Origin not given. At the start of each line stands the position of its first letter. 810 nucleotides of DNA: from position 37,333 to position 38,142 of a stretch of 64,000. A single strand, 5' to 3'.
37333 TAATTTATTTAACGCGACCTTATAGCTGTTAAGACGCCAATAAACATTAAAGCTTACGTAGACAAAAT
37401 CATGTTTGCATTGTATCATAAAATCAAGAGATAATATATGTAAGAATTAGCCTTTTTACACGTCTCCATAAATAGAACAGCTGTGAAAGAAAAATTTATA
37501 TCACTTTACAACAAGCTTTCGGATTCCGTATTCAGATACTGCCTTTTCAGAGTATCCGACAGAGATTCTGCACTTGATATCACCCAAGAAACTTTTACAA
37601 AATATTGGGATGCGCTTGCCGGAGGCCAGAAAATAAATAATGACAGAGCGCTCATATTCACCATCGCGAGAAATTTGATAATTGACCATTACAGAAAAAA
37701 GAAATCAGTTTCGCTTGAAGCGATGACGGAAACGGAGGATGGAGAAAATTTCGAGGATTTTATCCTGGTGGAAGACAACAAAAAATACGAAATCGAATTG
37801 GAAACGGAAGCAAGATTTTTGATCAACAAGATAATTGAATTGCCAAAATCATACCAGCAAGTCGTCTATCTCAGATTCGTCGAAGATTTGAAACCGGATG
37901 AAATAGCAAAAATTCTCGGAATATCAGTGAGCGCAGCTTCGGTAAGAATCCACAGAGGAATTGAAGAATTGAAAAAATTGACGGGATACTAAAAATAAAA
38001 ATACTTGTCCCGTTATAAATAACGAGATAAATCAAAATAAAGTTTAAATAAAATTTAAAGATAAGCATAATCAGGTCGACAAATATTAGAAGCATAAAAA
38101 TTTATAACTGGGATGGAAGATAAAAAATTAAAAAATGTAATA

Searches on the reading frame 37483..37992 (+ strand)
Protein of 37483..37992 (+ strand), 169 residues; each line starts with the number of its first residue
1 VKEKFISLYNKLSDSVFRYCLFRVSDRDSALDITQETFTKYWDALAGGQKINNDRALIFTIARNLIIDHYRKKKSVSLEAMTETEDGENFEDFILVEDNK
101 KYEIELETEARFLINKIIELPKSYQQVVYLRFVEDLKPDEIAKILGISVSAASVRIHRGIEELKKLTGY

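Call 11: search_protein_families(library=pfam, proteins=[window:37483-37992:+], max_evalue=0.01)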
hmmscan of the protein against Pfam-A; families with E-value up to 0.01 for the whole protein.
window:37483-37992:+ (169 aa): 5 families
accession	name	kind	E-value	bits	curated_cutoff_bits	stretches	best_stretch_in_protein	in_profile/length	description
PF08281.18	Sigma70_r4_2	-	2.2e-12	46.9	25.7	1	117-163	8-54/54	Sigma-70, region 4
PF04542.20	Sigma70_r2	-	1.9e-10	40.9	24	1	8-74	1-69/71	Sigma-70 region 2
PF04545.22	Sigma70_r4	-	9.7e-09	35.1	24.1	1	119-165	4-50/50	Sigma-70, region 4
PF07638.17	Sigma70_ECF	-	0.0016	18.8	21.1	1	57-153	78-169/185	ECF sigma factor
PF14074.11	DUF4257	-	0.0098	16.5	27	0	115-154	21-60/81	Protein of unknown function (DUF4257)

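Call 12: search_protein_families(library=ncbifam, proteins=[window:37483-37992:+], max_evalue=0.01)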
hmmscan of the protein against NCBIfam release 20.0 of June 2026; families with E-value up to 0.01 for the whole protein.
window:37483-37992:+ (169 aa): 94 families (the best 25 are shown)
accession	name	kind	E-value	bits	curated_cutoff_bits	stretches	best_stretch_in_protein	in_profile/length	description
NF058625.1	sigma_PG0214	equivalog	2.8e-26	92.2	130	1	2-164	3-158/170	GFO_1088 family ECF-type sigma factor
TIGR02985.1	Sig70_bacteroi1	subfamily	1.2e-24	87.4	126.4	1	4-165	2-160/162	RNA polymerase sigma-70 factor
NF007223.0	PRK09641.1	equivalog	3.6e-24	85.6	209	1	4-165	19-182/187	RNA polymerase sigma factor SigW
TIGR02952.1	Sig70_famx2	equivalog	3.9e-24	85.4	206.45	1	5-166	13-169/170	ECF subfamily RNA polymerase sigma factor, BldN family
TIGR02937.1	sigma70-ECF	superfamily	4.1e-23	81.8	42.9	1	4-165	2-163/165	sigma-70 family RNA polymerase sigma factor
TIGR02950.1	SigM_subfam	subfamily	5.2e-22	78.4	147.95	1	8-166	5-157/159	RNA polymerase sigma factor, SigM family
TIGR02948.1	SigW_bacill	equivalog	1.1e-20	74.6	243.1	1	5-165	20-182/187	RNA polymerase sigma factor SigW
TIGR02959.1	SigZ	equivalog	6e-20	71.8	168.65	1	18-166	10-147/170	RNA polymerase sigma factor SigZ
NF007215.0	PRK09637.1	equivalog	9.8e-20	71.3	212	1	7-166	5-153/181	RNA polymerase sigma factor SigZ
NF009166.1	PRK12513.1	equivalog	3.8e-19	69.1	206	1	5-165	24-184/193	RNA polymerase sigma factor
NF007220.0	PRK09639.1-5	equivalog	1.1e-16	61.1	260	1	1-165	1-162/181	RNA polymerase sigma factor SigX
NF053879.1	RNAPolSigSigVBac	equivalog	3.4e-16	59.3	190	1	2-165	3-153/160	RNA polymerase sigma factor SigV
NF006930.0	PRK09415.1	subfamily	1.2e-15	57.9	198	1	7-165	20-173/179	RNA polymerase factor sigma C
TIGR02983.1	SigE-fam_strep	subfamily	2.4e-15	56.8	141.55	1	3-166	6-157/162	SigE family RNA polymerase sigma factor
NF009170.0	PRK12517.1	subfamily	3.1e-15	56.1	197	1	3-165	23-174/188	RNA polymerase sigma factor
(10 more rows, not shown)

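Call 13: find_encoding_contigs(protein=window:37483-37992:+, flank=4000, max_places=10)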
Protein window:37483-37992:+ (169 aa): 1 contig read that carries it; 1 place shown.
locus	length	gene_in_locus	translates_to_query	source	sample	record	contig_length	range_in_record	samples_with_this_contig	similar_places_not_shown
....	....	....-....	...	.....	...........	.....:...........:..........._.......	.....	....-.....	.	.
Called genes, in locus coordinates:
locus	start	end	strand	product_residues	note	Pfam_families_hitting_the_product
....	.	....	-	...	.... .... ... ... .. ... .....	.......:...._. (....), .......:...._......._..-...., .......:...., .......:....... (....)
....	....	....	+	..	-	-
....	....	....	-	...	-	-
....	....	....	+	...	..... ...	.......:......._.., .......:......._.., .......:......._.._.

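Call 14: find_homologous_proteins(query=window:37483-37992:+, max_evalue=1e-10)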
Query window:37483-37992:+ (169 aa): 496 proteins with E <= 1e-10 among 591 candidates; the best 120 are listed.
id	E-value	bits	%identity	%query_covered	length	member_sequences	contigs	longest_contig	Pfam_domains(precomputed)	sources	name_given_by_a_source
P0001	1.6e-98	345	95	100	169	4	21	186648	PF04545.23,PF04542.21,PF08281.19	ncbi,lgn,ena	-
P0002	8.5e-90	317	85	100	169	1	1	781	PF04545.23,PF04542.21,PF08281.19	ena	-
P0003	3.3e-89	315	86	100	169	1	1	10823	PF04545.23,PF04542.21,PF08281.19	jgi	jgi:RNA polymerase sigma-70 factor (ECF subfamily)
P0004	7.8e-89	314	85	100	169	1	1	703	PF04545.23,PF04542.21,PF08281.19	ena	-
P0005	1.3e-87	309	83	100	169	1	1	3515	PF04545.23,PF04542.21,PF08281.19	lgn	-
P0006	2.8e-87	308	84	100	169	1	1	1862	PF04545.23,PF04542.21,PF08281.19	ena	-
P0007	1.6e-86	306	86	100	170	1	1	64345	PF04545.23,PF04542.21,PF08281.19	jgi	jgi:RNA polymerase sigma-70 factor (ECF subfamily)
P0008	2.1e-86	306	82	100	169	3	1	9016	PF04545.23,PF04542.21,PF08281.19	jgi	jgi:RNA polymerase sigma-70 factor (ECF subfamily)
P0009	3.6e-86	305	84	100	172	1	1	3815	PF04545.23,PF04542.21,PF08281.19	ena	-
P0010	2.8e-83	295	78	100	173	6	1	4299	PF04545.23,PF04542.21,PF08281.19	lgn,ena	-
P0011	4.8e-83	295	78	100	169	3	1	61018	PF04545.23,PF04542.21,PF08281.19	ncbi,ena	ncbi:MAG: sigma-70 family RNA polymerase sigma factor [Candidatus Paceibacterota bacterium]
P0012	1.9e-82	293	75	100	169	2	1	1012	PF04542.21,PF08281.19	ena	-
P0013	4.2e-82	292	78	100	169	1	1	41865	PF04545.23,PF04542.21,PF08281.19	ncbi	-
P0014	1.6e-81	290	76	100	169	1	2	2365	PF04545.23,PF04542.21,PF08281.19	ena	-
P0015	1.7e-81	290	78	100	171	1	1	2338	PF04545.23,PF04542.21,PF08281.19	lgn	-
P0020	5.1e-76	272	75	100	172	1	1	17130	PF04545.23,PF04542.21,PF08281.19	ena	-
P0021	1.3e-75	271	70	100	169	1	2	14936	PF04545.23,PF08281.19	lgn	-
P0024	1.3e-69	251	77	88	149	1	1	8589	PF04545.23,PF04542.21,PF08281.19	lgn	-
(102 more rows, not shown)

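Call 16: find_related_loci(query=A1, collection=genome_contigs, flank=3500)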
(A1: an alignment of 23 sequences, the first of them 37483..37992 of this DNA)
Query A1 (169 aa) in genome_contigs; peptide patterns used: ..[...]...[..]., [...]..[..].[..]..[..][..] (x = any residue, [..] = any of these).
599 stretches matched a pattern (row limit reached: there are more); 513 encode a relative of the query (tblastn E <= 1e-3); the best 80 are kept; 80 distinct loci.
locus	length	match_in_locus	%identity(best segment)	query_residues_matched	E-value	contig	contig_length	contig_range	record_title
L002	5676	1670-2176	95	1-169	3e-106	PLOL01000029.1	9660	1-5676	MAG: Patescibacteria group bacterium isolate bog_1341 73.20120700_S3X.70_contig_37421, whole genome shotgun sequence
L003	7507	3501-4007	78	1-169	1e-89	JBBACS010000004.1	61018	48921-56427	MAG: Candidatus Paceibacterota bacterium isolate SO_2017_LW1_54 NODE_241_length_61018_cov_1.620174_LW64-88_2017, whole g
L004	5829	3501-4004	57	1-169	2e-61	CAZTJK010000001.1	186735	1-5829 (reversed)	MAG TPA_asm: uncultured Candidatus Saccharibacteria bacterium isolate binchicken_co185_277 genome assembly, contig: NODE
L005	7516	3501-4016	55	1-169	7e-61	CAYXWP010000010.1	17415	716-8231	MAG TPA_asm: uncultured Candidatus Saccharibacteria bacterium isolate SRP062349_co2_4 genome assembly, contig: NODE_1762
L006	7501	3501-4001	54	1-169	2e-60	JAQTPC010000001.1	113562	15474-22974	MAG: Candidatus Paceibacterota bacterium isolate STB_107 NODE_388_length_113562_cov_4.198175_Sandtown_B, whole genome sh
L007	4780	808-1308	57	1-169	2e-58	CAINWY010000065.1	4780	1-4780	uncultured bacterium isolate Umea_bin-03904 genome assembly, contig: bin-03904:065/125, whole genome shotgun sequence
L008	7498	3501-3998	54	1-169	2e-58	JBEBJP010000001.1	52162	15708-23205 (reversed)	MAG: Parcubacteria group bacterium isolate SF2_12 NODE_227_length_52162_cov_11.561051, whole genome shotgun sequence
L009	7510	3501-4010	56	1-169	6e-58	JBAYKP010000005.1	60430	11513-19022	MAG: Candidatus Paceibacterota bacterium isolate SO_2016_GW1_82 scaffold01026_OW334_2016, whole genome shotgun sequence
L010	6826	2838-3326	53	5-169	6e-56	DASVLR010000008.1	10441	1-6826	MAG TPA_asm: Candidatus Paceibacterota bacterium isolate SMAG_U3079 k141_273341, whole genome shotgun sequence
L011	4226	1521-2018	54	1-169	7e-56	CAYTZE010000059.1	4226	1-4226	MAG TPA_asm: uncultured Candidatus Saccharibacteria bacterium isolate SRP173033_co1_7 genome assembly, contig: NODE_6177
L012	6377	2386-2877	53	2-168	2e-55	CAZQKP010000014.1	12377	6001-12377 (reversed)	MAG TPA_asm: uncultured Candidatus Saccharibacteria bacterium isolate SRP273308_co1_145 genome assembly, contig: NODE_65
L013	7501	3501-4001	53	1-169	6e-55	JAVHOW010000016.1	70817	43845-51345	MAG: Candidatus Paceibacterota bacterium isolate auto_41_21 WB_2019_0_2um_70_length_70817_cov_11, whole genome shotgun s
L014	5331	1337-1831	55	1-169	3e-54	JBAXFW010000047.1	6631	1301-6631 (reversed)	MAG: bacterium isolate ELA281 MAG281_47, whole genome shotgun sequence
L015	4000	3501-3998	52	1-164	5e-54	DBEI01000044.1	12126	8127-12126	MAG TPA_asm: Patescibacteria group bacterium UBA910 UBA910_contig_4640, whole genome shotgun sequence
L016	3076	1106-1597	52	1-169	1e-53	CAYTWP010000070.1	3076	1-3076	MAG TPA_asm: uncultured Candidatus Saccharibacteria bacterium isolate SRP193066_co1_70 genome assembly, contig: NODE_332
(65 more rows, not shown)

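Call 17: find_related_loci(query=A1, collection=metagenome_contigs, flank=3500)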
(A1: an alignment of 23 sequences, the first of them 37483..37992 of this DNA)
Query A1 (169 aa) in metagenome_contigs; peptide patterns used: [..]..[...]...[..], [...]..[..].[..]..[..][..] (x = any residue, [..] = any of these).
600 stretches matched a pattern (row limit reached: there are more); 470 encode a relative of the query (tblastn E <= 1e-3); the best 80 are kept; 80 distinct loci.
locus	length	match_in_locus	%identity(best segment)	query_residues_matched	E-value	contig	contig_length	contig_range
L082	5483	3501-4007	81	1-169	1e-93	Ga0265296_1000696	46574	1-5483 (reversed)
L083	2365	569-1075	76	1-169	8e-91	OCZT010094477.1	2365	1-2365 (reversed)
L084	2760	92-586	55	2-169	8e-58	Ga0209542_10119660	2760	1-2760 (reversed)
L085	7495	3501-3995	54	2-169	2e-57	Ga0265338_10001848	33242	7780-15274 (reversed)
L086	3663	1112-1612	54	1-169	3e-55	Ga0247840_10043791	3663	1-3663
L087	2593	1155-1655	53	1-169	9e-55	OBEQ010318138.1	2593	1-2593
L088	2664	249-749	50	1-169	2e-54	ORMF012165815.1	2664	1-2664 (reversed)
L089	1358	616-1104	54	3-169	1e-55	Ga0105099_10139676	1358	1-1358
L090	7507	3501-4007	53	1-169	4e-53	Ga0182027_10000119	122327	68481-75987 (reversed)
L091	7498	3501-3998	55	5-169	2e-52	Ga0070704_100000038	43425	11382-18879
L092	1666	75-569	52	1-169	2e-53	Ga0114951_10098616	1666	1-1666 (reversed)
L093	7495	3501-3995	50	2-169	6e-52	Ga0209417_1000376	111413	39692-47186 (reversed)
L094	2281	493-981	51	5-169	2e-52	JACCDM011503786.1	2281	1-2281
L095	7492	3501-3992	54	4-169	6e-51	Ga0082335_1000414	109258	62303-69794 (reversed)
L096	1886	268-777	53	2-169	8e-52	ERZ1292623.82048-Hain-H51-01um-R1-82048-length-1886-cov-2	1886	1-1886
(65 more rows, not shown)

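Call 32: find_encoding_contigs(protein=P0007, flank=3500, max_places=3)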
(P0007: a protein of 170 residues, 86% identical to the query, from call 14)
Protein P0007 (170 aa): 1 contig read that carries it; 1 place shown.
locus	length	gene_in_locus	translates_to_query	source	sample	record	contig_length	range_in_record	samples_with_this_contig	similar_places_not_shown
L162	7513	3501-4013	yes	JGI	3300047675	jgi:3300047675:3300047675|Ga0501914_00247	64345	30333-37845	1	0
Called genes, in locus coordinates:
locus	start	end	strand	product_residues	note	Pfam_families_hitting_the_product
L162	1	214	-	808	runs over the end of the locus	PF13229:Beta_helix, PF02450:LCAT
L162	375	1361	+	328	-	PF01259:SAICAR_synt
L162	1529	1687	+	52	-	-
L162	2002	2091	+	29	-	-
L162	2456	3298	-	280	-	PF02403:Seryl_tRNA_N (faint)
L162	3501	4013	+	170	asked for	PF04542:Sigma70_r2, PF08281:Sigma70_r4_2, PF04545:Sigma70_r4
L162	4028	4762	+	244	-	PF18915:DUF5667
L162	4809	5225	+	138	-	PF01814:Hemerythrin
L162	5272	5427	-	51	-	-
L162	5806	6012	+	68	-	-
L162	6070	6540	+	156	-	PF13473:Cupredoxin_1, PF00127:Copper-bind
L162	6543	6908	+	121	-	PF07992:Pyr_redox_2 (faint), PF01946:Thi4 (weak), PF01266:DAO, PF13450:NAD_binding_8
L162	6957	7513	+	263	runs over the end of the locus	PF01266:DAO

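Call 33: find_encoding_contigs(protein=P0003, flank=3500, max_places=3)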
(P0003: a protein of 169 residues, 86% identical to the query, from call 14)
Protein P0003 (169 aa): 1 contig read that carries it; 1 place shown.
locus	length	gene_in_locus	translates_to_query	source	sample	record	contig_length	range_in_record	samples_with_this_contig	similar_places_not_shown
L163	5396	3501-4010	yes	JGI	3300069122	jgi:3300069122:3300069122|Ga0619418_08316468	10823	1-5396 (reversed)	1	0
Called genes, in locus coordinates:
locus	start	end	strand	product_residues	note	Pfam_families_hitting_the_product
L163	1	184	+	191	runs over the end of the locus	PF20803:PaaX_M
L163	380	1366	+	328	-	PF01259:SAICAR_synt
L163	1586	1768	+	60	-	-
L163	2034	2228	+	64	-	-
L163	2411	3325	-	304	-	-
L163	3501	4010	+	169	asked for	PF04542:Sigma70_r2, PF04545:Sigma70_r4, PF08281:Sigma70_r4_2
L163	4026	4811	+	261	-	PF18915:DUF5667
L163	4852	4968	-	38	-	-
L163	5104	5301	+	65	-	-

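Call 34: find_encoding_contigs(protein=P0001, flank=3500, max_places=10)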
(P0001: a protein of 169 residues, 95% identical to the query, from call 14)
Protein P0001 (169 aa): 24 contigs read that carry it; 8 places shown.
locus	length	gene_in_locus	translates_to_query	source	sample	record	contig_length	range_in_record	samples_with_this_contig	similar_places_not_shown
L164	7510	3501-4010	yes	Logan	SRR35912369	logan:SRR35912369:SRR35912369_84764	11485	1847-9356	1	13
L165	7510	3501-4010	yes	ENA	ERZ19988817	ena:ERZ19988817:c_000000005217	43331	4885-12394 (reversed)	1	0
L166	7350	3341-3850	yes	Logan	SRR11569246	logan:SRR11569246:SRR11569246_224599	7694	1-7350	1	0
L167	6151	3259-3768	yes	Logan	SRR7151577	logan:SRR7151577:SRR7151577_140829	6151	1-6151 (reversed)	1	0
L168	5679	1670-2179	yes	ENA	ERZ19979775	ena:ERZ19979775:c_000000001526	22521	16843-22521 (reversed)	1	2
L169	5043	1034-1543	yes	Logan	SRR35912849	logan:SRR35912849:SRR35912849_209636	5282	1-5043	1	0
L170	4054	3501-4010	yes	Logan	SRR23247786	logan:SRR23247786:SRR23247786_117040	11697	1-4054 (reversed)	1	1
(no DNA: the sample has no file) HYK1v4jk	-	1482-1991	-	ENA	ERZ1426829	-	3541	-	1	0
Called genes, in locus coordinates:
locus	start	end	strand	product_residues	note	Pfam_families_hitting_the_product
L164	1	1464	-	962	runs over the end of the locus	PF24514:SpaA_4 (weak), PF16403:Bact_surface_Ig-like, PF02450:LCAT, PF24096:DUF7379 (weak)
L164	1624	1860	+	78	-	-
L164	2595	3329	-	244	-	-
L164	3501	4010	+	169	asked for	PF04542:Sigma70_r2, PF04545:Sigma70_r4, PF08281:Sigma70_r4_2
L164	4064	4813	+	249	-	PF18915:DUF5667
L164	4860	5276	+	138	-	PF01814:Hemerythrin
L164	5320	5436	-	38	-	-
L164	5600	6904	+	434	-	PF00155:Aminotran_1_2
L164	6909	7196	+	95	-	PF09876:DUF2103 (weak)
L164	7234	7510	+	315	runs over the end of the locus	PF01933:CofD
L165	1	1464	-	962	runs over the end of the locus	PF24514:SpaA_4, PF16403:Bact_surface_Ig-like, PF02450:LCAT, PF24096:DUF7379 (weak)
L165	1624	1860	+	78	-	-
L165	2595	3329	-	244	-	-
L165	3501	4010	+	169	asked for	PF04542:Sigma70_r2, PF04545:Sigma70_r4, PF08281:Sigma70_r4_2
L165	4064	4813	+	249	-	PF18915:DUF5667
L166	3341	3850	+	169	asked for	PF04542:Sigma70_r2, PF04545:Sigma70_r4, PF08281:Sigma70_r4_2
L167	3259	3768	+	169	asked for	PF04542:Sigma70_r2, PF04545:Sigma70_r4, PF08281:Sigma70_r4_2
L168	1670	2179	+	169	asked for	PF04542:Sigma70_r2, PF04545:Sigma70_r4, PF08281:Sigma70_r4_2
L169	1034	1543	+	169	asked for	PF04542:Sigma70_r2, PF04545:Sigma70_r4, PF08281:Sigma70_r4_2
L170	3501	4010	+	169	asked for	PF04542:Sigma70_r2, PF04545:Sigma70_r4, PF08281:Sigma70_r4_2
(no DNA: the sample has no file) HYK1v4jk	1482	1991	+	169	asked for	PF04542:Sigma70_r2, PF04545:Sigma70_r4, PF08281:Sigma70_r4_2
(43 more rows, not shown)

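Call 38: find_encoding_contigs(protein=P0008, flank=3000, max_places=2)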
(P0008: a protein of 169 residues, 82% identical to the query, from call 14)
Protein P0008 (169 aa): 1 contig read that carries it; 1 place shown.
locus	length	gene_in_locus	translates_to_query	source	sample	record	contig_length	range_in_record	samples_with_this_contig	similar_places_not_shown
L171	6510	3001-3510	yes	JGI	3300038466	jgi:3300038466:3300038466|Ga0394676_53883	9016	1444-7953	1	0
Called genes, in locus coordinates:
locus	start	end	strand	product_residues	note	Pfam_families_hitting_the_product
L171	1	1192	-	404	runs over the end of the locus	PF05977:MFS_3 (faint), PF07690:MFS_1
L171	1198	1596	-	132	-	PF03073:TspO_MBR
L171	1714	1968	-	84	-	-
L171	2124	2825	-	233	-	-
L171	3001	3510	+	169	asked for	PF04542:Sigma70_r2, PF04545:Sigma70_r4, PF08281:Sigma70_r4_2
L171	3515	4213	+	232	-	PF18915:DUF5667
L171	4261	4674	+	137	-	PF01814:Hemerythrin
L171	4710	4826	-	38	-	-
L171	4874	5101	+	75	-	-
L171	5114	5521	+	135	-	PF13473:Cupredoxin_1, PF00127:Copper-bind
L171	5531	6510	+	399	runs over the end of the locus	PF01266:DAO, PF01494:FAD_binding_3 (faint), PF13450:NAD_binding_8 (weak)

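Call 39: find_encoding_contigs(protein=P0009, flank=3000, max_places=2)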
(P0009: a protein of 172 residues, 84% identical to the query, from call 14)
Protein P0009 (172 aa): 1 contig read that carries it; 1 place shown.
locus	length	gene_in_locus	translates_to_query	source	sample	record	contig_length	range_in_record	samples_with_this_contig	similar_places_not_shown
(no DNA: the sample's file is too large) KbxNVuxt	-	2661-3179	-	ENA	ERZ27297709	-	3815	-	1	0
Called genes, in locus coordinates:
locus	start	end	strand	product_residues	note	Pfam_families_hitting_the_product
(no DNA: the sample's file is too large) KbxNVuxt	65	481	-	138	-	PF01306:LacY_symp (weak), PF07690:MFS_1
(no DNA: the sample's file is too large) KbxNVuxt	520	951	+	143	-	PF01814:Hemerythrin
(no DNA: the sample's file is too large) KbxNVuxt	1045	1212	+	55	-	-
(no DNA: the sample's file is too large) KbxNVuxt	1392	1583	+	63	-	-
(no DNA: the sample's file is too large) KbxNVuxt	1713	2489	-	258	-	-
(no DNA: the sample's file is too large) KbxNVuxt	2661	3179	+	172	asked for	PF04542:Sigma70_r2, PF08281:Sigma70_r4_2, PF04545:Sigma70_r4 (weak)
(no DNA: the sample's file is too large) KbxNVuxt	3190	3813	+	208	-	?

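Call 40: find_encoding_contigs(protein=P0013, flank=3000, max_places=2)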
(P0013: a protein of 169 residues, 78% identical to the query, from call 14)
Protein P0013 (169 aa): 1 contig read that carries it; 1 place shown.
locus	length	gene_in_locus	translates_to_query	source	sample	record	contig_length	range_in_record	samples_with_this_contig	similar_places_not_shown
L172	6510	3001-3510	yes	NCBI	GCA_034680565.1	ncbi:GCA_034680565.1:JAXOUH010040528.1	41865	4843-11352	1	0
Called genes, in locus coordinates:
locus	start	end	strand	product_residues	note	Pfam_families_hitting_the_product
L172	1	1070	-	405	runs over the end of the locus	PF07690:MFS_1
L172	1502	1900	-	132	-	PF03073:TspO_MBR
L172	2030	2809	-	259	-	-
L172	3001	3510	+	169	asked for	PF04542:Sigma70_r2, PF04545:Sigma70_r4, PF08281:Sigma70_r4_2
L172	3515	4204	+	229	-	PF18915:DUF5667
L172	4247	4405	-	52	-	-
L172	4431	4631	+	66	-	-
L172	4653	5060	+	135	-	PF13473:Cupredoxin_1, PF00127:Copper-bind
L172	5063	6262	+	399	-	PF01946:Thi4 (faint), PF00890:FAD_binding_2 (weak), PF01266:DAO, PF01494:FAD_binding_3 (weak), PF03486:HI0933_like (weak), PF07992:Pyr_redox_2 (weak), PF12831:FAD_oxidored, PF13450:NAD_binding_8, +1 more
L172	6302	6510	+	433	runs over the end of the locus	PF00155:Aminotran_1_2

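Call 41: find_encoding_contigs(protein=P0005, flank=3000, max_places=2)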
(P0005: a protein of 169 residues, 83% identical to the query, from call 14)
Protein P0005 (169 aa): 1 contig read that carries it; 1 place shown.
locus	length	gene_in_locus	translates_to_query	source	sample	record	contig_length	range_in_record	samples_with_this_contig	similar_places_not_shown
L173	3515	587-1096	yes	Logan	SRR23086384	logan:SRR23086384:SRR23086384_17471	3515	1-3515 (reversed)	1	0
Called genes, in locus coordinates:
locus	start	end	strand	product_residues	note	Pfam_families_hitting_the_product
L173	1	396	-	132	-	?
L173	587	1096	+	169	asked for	PF04542:Sigma70_r2 (weak), PF04545:Sigma70_r4, PF08281:Sigma70_r4_2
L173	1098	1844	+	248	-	PF18915:DUF5667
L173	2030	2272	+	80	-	-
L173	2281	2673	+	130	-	PF13473:Cupredoxin_1, PF00127:Copper-bind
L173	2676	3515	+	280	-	?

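Call 63: search_solved_structures(query=window:37483-37992:+, max_evalue=0.00001)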
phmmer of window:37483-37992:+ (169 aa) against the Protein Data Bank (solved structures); distinct sequences matched with E-value up to 0.00001: 9.
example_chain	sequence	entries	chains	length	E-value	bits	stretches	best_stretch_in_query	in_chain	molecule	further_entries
5wuq_A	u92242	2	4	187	1.3e-14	57.7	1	5-165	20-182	ECF RNA polymerase sigma factor SigW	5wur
6dxo_A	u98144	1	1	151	1.5e-12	51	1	3-82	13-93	RNA polymerase ECF-subfamily sigma factor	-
9m9d_F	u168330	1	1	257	4.9e-08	36.4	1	9-164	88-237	ECF RNA polymerase sigma factor SigE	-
9m9e_F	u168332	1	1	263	5.1e-08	36.3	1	9-164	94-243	ECF RNA polymerase sigma factor SigE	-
9m98_F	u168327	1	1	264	5.2e-08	36.3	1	9-164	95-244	ECF RNA polymerase sigma factor SigE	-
6jhe_A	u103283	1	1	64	6.9e-08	35.9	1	113-165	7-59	ECF RNA polymerase sigma factor SigW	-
6dv9_F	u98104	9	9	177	8.8e-08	35.6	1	7-164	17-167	ECF RNA polymerase sigma factor SigL | RNA polymerase sigma factor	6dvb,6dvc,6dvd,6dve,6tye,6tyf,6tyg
6jcy_F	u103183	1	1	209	2.9e-07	33.9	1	17-166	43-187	ECF RNA polymerase sigma factor SigH,ECF RNA polymerase sigma factor SigE,ECF RNA polymera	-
5zx2_F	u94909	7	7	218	8.7e-07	32.3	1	16-166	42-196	ECF RNA polymerase sigma factor SigH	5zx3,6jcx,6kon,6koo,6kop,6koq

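Call 68: find_encoding_contigs(protein=P0020, flank=3000, max_places=2)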
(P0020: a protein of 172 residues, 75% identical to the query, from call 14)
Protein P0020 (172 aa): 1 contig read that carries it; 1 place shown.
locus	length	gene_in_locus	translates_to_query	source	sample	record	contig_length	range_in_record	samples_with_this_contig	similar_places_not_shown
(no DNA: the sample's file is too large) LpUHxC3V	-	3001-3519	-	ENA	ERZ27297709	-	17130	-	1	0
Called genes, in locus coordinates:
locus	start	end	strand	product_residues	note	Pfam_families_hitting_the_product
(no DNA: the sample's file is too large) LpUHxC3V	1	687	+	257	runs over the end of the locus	PF01471:PG_binding_1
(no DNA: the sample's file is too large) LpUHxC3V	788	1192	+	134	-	PF01814:Hemerythrin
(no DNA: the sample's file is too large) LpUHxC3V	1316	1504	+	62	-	-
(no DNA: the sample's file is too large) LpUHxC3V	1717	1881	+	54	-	-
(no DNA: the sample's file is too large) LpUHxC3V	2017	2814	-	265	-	-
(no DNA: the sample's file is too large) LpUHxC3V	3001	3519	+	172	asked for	PF04542:Sigma70_r2 (weak), PF08281:Sigma70_r4_2, PF04545:Sigma70_r4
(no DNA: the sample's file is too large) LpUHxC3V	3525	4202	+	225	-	PF18915:DUF5667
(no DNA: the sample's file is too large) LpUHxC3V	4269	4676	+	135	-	PF01814:Hemerythrin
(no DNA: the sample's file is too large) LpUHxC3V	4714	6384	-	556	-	PF01443:Viral_helicase1 (faint), PF02689:Herpes_Helicase (faint), PF05970:PIF1, PF13245:AAA_19, PF13401:AAA_22 (weak), PF13604:AAA_30, PF21530:Pif1_2B_dom, PF14493:HTH_40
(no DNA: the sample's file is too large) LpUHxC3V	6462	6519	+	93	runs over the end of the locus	-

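Call 69: find_encoding_contigs(protein=P0021, flank=3000, max_places=2)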
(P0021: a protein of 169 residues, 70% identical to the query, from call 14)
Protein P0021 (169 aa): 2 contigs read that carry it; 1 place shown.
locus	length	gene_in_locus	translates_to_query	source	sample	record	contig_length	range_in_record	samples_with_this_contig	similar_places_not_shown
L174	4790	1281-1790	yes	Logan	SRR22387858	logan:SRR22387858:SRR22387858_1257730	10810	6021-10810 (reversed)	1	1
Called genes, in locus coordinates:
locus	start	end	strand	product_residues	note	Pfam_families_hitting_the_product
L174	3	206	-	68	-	?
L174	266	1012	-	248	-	-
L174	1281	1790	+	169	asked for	PF04545:Sigma70_r4 (weak), PF08281:Sigma70_r4_2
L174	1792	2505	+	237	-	PF18915:DUF5667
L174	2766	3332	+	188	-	PF13473:Cupredoxin_1 (weak), PF00127:Copper-bind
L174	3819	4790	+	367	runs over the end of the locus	-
